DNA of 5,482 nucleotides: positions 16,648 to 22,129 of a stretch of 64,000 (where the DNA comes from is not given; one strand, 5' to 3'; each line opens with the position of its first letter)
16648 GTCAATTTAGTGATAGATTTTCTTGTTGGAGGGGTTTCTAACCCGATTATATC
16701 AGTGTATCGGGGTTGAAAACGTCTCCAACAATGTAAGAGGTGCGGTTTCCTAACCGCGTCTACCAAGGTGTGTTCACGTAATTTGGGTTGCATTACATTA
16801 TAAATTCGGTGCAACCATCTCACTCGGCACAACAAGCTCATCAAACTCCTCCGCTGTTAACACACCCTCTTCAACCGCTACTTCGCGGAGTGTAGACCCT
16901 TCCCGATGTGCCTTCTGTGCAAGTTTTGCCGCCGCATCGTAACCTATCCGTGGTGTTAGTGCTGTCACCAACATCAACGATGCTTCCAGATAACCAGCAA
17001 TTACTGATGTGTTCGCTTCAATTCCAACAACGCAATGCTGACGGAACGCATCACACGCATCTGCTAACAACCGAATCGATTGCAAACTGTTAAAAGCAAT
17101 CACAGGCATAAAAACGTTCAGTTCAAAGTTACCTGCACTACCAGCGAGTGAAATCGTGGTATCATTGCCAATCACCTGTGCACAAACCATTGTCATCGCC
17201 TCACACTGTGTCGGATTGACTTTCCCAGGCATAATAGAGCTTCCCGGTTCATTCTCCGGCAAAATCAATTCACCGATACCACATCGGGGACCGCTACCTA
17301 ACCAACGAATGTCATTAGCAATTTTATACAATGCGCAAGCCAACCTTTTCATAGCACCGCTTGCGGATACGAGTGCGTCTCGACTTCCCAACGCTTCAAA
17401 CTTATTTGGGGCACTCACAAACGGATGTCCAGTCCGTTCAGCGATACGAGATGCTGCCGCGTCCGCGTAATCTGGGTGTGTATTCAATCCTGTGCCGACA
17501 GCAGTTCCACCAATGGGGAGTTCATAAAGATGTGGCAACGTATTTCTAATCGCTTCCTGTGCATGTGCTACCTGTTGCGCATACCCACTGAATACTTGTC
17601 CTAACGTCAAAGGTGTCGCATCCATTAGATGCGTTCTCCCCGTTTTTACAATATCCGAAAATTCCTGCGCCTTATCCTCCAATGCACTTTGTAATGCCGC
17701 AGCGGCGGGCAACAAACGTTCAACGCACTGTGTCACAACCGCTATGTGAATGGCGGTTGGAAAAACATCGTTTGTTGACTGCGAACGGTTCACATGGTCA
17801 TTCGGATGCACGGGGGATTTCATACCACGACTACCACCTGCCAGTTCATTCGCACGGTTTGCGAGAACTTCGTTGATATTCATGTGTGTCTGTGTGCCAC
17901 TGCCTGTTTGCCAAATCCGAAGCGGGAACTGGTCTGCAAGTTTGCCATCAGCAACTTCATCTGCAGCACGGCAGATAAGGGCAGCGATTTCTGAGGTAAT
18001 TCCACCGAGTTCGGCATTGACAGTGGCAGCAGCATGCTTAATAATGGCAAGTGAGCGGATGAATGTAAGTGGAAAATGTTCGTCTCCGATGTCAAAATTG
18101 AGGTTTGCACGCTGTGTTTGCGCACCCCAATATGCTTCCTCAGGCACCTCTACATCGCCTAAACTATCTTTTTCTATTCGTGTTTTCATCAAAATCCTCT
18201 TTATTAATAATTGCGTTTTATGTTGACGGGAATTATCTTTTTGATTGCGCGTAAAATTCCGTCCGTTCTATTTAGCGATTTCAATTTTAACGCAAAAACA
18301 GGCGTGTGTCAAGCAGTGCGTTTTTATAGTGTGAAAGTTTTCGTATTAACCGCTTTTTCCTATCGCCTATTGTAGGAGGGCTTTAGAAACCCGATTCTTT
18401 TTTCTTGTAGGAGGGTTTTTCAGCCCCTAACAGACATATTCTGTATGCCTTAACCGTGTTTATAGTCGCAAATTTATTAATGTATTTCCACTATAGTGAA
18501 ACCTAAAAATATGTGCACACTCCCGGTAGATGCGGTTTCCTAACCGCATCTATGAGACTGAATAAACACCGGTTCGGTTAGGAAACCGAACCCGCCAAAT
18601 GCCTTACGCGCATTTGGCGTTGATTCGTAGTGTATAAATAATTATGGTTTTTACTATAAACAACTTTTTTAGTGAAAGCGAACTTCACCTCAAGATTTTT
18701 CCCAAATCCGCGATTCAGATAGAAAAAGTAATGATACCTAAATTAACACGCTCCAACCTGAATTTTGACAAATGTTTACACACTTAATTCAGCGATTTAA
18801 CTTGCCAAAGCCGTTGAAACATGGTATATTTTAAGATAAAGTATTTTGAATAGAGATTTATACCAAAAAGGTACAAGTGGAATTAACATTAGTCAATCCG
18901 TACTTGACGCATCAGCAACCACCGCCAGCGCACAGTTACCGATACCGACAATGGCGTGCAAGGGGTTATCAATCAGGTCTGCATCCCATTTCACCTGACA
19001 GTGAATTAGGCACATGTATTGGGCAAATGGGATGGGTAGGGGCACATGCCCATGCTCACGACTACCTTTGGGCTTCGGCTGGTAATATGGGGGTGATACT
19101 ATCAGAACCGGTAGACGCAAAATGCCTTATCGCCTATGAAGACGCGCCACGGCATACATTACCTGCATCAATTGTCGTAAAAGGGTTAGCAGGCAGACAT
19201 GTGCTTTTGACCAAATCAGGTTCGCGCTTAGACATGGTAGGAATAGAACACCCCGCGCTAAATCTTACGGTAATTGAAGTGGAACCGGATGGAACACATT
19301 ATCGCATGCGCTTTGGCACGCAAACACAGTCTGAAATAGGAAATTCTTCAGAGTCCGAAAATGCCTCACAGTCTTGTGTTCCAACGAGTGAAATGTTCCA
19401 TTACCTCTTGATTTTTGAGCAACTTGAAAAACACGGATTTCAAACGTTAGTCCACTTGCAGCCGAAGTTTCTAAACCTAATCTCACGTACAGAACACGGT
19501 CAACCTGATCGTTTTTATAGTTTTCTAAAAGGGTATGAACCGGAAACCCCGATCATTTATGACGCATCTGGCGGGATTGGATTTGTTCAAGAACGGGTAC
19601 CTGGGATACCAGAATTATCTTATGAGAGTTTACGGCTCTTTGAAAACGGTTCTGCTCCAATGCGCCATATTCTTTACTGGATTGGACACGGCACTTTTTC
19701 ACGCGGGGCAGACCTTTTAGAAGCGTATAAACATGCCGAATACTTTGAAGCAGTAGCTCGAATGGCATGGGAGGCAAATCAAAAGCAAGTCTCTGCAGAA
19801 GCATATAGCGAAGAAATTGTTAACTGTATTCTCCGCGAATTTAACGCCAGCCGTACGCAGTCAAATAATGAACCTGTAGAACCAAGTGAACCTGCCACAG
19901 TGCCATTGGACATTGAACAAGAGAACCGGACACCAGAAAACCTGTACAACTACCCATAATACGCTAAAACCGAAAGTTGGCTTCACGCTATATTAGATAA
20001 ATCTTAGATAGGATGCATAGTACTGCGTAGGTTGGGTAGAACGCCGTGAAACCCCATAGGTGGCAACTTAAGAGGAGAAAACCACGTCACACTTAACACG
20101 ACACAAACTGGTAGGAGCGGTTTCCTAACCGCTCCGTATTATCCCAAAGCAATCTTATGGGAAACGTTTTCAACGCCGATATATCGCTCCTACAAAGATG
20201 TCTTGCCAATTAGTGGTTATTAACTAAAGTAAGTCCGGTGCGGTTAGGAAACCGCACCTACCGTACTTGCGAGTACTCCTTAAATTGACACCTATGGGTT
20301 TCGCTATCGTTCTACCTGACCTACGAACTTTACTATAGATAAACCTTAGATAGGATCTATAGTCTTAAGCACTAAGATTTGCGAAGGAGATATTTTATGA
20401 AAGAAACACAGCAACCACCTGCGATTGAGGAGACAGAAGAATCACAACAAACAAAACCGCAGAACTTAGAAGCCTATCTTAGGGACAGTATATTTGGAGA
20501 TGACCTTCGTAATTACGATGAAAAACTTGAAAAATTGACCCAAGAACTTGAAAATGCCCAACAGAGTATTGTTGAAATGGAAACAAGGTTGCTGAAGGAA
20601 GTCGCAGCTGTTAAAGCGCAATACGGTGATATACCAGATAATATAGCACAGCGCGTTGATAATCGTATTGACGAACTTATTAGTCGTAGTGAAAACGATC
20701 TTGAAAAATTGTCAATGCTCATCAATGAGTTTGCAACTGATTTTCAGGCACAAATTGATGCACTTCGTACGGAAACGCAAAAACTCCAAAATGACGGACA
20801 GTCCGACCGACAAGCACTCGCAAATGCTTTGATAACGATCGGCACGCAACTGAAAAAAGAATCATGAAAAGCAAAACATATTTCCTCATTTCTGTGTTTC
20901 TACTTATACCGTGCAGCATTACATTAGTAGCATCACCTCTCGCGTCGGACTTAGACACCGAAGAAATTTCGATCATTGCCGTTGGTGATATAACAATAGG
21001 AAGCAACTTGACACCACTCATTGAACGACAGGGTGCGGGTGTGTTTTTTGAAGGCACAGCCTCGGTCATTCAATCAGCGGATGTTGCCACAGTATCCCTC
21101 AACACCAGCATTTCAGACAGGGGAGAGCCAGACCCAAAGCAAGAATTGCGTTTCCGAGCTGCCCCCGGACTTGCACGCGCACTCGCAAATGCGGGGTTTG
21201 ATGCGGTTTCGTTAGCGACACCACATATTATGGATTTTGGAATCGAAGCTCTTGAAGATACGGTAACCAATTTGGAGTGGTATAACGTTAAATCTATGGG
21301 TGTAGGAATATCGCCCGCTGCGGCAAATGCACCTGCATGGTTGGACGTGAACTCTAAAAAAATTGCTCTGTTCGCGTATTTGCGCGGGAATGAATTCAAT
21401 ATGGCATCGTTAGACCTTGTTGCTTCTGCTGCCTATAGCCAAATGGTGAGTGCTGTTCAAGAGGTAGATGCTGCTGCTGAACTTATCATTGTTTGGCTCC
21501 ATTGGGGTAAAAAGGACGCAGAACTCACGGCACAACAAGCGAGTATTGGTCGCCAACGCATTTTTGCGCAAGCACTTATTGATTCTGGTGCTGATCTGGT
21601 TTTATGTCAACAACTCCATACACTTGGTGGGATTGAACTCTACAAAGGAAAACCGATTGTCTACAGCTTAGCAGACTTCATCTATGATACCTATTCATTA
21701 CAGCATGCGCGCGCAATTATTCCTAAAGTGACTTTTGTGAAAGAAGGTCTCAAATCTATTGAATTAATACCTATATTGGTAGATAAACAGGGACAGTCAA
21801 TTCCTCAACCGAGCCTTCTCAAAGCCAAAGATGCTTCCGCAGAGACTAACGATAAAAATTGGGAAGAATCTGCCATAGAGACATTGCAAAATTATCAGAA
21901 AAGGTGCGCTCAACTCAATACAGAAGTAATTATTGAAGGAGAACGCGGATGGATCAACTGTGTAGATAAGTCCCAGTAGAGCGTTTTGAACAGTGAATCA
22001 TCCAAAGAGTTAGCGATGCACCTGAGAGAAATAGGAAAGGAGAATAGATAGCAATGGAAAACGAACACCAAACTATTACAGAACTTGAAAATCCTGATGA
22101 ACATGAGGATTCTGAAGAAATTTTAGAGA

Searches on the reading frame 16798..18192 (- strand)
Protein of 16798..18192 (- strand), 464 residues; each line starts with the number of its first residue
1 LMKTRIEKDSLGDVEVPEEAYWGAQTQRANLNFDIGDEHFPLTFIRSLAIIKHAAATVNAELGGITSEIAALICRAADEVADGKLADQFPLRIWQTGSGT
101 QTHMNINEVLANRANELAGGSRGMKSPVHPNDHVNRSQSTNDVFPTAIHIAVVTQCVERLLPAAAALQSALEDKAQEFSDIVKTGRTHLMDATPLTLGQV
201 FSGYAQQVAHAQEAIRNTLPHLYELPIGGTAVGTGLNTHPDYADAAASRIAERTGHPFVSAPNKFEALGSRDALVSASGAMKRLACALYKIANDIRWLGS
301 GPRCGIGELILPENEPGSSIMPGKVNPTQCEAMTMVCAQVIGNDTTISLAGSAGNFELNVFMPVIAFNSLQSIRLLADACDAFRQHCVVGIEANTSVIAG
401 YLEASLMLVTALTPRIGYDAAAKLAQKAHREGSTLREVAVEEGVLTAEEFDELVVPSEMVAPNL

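Call 58: search_protein_families(library=pfam, proteins=[window:16798-18192:-], max_evalue=0.001)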
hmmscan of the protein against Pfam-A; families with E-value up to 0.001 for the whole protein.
window:16798-18192:- (464 aa): 2 families
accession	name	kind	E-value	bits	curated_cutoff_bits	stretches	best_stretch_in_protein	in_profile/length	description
PF00206.25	Lyase_1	-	1.7e-110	369.8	27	1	12-342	1-312/312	Lyase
PF10415.14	FumaraseC_C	-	5.6e-23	81.6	32.5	1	408-460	1-53/54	Fumarase C C-terminus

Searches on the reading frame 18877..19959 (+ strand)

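Call 58: search_protein_families(library=pfam, proteins=[window:18877-19959:+], max_evalue=0.001)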
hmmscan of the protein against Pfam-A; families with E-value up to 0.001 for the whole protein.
window:18877-19959:+ (360 aa): 1 family
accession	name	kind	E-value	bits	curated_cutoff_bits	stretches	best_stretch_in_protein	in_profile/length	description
PF00596.27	Aldolase_II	-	1.5e-07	31.9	22.2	1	142-297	59-182/183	Class II Aldolase and Adducin N-terminal domain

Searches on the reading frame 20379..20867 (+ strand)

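Call 57: search_protein_families(library=pfam, proteins=[window:20379-20867:+], max_evalue=0.001)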
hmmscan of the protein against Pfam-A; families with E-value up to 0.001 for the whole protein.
window:20379-20867:+ (162 aa): 1 family
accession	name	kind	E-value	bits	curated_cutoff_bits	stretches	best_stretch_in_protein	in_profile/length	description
PF01442.23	Apolipoprotein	-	0.00035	20.7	90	1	39-139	75-180/190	Apolipoprotein A1/A4/E domain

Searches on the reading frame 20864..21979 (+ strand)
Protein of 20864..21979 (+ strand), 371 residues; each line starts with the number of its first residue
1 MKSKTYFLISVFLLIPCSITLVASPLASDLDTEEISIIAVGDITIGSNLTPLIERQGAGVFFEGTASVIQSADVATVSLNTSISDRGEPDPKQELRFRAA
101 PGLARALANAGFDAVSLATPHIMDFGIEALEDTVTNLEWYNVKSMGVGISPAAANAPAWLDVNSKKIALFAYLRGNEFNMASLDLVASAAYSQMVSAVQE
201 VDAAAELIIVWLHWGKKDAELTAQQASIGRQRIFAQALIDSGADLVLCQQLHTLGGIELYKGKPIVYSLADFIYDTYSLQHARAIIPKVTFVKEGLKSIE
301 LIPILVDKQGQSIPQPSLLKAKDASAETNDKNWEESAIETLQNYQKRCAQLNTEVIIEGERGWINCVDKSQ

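Call 58: search_protein_families(library=pfam, proteins=[window:20864-21979:+], max_evalue=0.001)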
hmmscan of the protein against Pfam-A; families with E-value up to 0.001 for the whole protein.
window:20864-21979:+ (371 aa): 1 family
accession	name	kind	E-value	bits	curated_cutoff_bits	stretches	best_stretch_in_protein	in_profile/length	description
PF09587.15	PGA_cap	-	1.7e-50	172.3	27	1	37-275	2-254/255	Bacterial capsule synthesis protein PGA_cap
